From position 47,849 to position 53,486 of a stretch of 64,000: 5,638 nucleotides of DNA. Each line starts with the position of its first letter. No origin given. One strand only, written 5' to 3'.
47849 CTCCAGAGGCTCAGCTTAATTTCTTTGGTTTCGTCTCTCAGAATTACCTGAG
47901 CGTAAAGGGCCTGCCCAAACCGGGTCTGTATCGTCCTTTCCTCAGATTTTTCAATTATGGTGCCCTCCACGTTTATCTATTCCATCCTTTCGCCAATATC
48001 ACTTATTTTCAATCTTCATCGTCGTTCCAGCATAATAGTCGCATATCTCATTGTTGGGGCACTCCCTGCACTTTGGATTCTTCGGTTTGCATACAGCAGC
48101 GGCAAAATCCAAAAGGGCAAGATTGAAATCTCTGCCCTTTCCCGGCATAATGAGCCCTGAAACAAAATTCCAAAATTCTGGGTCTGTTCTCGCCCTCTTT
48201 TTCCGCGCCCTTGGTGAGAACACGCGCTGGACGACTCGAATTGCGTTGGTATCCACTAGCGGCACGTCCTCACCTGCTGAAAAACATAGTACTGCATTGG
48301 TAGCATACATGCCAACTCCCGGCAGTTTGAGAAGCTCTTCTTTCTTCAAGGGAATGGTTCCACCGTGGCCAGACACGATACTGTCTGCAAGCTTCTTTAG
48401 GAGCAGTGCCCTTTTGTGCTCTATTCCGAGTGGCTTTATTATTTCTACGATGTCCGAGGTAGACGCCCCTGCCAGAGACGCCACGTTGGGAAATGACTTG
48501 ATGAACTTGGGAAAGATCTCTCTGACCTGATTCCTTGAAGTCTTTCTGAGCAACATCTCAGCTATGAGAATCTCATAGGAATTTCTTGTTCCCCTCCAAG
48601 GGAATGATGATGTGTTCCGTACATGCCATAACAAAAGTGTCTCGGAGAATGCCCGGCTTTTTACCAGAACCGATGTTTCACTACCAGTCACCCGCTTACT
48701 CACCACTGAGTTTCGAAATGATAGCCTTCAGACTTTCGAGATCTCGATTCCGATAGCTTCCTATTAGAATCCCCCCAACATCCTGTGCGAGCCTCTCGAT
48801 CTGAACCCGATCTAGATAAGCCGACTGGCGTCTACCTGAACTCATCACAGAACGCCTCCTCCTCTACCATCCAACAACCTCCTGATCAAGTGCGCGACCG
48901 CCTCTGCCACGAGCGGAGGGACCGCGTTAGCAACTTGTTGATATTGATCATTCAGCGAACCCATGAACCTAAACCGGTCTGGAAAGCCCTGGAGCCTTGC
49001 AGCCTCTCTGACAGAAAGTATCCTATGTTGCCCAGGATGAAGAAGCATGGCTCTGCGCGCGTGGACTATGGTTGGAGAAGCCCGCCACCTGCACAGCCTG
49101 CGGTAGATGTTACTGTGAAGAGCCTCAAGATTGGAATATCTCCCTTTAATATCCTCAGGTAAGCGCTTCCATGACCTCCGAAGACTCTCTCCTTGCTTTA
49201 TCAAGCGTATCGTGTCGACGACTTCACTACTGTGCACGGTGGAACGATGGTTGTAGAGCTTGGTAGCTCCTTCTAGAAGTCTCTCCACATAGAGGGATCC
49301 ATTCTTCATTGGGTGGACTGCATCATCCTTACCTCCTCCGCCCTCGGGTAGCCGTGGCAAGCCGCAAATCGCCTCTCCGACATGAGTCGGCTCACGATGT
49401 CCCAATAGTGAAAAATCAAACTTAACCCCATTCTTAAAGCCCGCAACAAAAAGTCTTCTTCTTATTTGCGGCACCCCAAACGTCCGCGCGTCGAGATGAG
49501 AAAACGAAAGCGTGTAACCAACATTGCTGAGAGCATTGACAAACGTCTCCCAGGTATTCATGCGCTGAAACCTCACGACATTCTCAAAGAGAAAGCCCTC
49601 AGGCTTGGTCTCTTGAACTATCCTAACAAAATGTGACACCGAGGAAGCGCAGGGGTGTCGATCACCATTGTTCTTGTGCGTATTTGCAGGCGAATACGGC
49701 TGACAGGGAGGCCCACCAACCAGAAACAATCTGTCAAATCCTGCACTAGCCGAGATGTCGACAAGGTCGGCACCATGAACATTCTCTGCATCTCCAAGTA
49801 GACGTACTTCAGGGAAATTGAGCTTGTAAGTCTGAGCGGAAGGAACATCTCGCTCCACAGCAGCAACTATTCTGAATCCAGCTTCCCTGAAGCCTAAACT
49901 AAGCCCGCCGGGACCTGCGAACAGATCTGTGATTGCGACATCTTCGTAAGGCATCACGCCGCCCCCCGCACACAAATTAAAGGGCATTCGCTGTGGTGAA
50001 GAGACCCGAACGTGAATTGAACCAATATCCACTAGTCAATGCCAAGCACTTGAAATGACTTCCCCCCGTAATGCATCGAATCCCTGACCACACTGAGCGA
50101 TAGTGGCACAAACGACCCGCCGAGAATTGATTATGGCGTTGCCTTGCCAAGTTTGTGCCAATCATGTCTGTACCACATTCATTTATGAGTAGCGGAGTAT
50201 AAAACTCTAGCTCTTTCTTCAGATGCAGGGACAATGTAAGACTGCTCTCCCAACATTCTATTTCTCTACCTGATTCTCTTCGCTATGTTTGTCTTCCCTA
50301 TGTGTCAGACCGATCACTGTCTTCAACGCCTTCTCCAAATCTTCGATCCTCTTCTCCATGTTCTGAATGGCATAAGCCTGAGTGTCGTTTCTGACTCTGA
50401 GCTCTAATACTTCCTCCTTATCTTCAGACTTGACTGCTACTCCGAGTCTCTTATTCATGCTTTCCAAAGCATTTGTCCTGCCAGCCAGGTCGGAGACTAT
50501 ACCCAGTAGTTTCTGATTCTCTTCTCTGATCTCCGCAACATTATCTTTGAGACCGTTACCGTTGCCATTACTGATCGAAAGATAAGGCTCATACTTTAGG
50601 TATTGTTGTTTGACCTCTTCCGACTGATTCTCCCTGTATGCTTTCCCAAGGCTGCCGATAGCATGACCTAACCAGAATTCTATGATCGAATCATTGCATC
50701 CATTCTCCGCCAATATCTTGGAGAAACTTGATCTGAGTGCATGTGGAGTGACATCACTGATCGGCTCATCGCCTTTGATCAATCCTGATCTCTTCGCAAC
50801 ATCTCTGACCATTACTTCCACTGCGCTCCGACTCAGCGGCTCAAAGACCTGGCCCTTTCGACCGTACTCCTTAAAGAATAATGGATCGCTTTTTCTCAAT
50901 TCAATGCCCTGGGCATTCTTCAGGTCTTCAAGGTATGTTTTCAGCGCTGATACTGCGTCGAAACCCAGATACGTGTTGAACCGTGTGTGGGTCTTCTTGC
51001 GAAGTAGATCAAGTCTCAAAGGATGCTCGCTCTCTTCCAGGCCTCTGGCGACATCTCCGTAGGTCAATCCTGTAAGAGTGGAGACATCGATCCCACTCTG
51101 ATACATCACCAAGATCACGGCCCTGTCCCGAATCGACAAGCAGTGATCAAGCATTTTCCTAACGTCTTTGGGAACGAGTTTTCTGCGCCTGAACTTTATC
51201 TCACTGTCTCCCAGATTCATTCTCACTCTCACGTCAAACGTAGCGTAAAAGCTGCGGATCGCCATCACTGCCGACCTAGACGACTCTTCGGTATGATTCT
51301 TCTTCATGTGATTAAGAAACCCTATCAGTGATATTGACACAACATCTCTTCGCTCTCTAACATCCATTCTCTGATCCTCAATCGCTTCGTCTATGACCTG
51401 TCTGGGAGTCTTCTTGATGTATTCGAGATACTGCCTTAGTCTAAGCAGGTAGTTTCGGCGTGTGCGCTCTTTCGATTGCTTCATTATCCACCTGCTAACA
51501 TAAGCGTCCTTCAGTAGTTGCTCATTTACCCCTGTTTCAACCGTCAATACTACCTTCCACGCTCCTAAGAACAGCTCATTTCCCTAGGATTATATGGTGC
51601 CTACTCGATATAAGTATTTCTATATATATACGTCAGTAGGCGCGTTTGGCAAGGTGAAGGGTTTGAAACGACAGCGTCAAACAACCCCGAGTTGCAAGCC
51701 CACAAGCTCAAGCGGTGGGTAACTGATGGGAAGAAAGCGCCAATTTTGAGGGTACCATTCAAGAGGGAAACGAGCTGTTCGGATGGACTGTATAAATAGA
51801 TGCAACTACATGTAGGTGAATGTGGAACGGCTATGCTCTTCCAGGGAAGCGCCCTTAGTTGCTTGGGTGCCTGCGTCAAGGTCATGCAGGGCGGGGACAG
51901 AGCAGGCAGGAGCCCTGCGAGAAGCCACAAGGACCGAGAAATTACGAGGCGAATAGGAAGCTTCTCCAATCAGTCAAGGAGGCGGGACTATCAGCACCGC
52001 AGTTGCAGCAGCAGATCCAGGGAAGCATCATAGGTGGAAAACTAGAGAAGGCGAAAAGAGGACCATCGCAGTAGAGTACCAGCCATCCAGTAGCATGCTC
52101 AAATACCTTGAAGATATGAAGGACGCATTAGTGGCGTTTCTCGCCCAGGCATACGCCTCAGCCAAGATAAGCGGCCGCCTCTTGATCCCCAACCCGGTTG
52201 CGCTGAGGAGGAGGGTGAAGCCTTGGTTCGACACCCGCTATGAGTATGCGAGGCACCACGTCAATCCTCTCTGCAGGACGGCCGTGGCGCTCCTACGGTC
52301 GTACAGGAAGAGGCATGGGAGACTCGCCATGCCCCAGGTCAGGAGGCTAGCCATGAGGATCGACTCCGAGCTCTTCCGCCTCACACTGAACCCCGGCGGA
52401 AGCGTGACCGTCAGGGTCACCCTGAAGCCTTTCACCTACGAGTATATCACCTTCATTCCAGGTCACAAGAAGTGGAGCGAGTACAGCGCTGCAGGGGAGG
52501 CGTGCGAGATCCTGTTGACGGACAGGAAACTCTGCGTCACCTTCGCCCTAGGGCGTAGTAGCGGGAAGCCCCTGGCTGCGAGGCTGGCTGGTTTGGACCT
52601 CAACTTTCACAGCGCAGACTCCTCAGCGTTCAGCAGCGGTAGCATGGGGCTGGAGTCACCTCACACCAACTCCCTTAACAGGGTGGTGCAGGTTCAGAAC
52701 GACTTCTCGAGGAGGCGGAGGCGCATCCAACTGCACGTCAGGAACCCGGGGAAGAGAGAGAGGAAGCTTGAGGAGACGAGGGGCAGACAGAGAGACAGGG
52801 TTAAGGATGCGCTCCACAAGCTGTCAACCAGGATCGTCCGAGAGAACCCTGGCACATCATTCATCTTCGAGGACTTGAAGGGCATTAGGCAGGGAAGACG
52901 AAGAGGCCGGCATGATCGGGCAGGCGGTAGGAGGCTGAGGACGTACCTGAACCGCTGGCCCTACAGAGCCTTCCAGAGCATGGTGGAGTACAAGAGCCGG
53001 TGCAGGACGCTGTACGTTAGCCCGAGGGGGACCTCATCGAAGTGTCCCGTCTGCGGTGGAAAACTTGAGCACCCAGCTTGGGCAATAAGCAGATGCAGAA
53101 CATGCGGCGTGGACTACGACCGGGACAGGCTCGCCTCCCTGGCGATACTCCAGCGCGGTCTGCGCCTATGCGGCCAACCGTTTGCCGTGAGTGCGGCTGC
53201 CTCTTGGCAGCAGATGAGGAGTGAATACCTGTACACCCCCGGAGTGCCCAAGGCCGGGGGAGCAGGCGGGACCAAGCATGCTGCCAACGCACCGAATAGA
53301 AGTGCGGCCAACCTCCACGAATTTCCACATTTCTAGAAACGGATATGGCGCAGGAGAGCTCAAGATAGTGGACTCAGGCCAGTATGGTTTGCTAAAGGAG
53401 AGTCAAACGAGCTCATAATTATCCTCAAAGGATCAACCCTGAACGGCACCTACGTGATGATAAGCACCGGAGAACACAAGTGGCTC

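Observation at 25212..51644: Tyrosine-integrase island inserted into a hairpin of a TnpB omegaRNA region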

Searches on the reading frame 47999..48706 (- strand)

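Call 5: search_protein_families(library=pfam, proteins=[window:47999-48706:-], max_evalue=0.01)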
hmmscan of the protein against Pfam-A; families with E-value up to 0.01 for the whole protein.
window:47999-48706:- (235 aa): 2 families
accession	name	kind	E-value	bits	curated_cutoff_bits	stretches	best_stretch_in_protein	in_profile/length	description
PF00730.31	HhH-GPD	-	9.2e-13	48.9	26.2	1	48-181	1-105/108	HhH-GPD superfamily base excision DNA repair protein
PF00633.29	HHH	-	0.0004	20.5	24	1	116-142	4-30/30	Helix-hairpin-helix motif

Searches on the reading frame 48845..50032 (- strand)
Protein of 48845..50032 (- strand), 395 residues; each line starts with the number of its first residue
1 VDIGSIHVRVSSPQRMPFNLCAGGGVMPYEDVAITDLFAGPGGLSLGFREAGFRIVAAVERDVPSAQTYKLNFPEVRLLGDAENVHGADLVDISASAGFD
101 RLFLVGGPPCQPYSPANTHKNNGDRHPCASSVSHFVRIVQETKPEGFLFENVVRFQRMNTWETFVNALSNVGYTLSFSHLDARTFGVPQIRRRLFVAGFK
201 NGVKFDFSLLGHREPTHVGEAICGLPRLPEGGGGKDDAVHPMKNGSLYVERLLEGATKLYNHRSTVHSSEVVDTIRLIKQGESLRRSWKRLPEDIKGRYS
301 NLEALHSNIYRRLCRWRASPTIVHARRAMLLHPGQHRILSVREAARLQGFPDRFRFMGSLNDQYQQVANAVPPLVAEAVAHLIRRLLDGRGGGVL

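Call 5: search_protein_families(library=pfam, proteins=[window:48845-50032:-], max_evalue=0.01)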
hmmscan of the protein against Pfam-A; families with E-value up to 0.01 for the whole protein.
window:48845-50032:- (395 aa): 1 family
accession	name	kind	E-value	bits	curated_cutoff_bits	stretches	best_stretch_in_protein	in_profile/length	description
PF00145.23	DNA_methylase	-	8.8e-59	200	22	1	34-383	3-322/324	C-5 cytosine-specific DNA methylase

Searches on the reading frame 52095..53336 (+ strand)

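Call 4: search_protein_families(library=pfam, proteins=[window:52095-53336:+], max_evalue=0.01)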
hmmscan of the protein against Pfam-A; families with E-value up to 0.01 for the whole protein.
window:52095-53336:+ (413 aa): 2 families
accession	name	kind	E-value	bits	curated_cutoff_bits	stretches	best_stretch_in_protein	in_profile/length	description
PF07282.18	Cas12f1-like_TNB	-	2e-10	41.1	26.3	1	290-351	1-60/60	Cas12f1-like, TNB domain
PF01385.25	OrfB_IS605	-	7e-05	23.5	30.5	1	165-253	19-105/120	Probable transposase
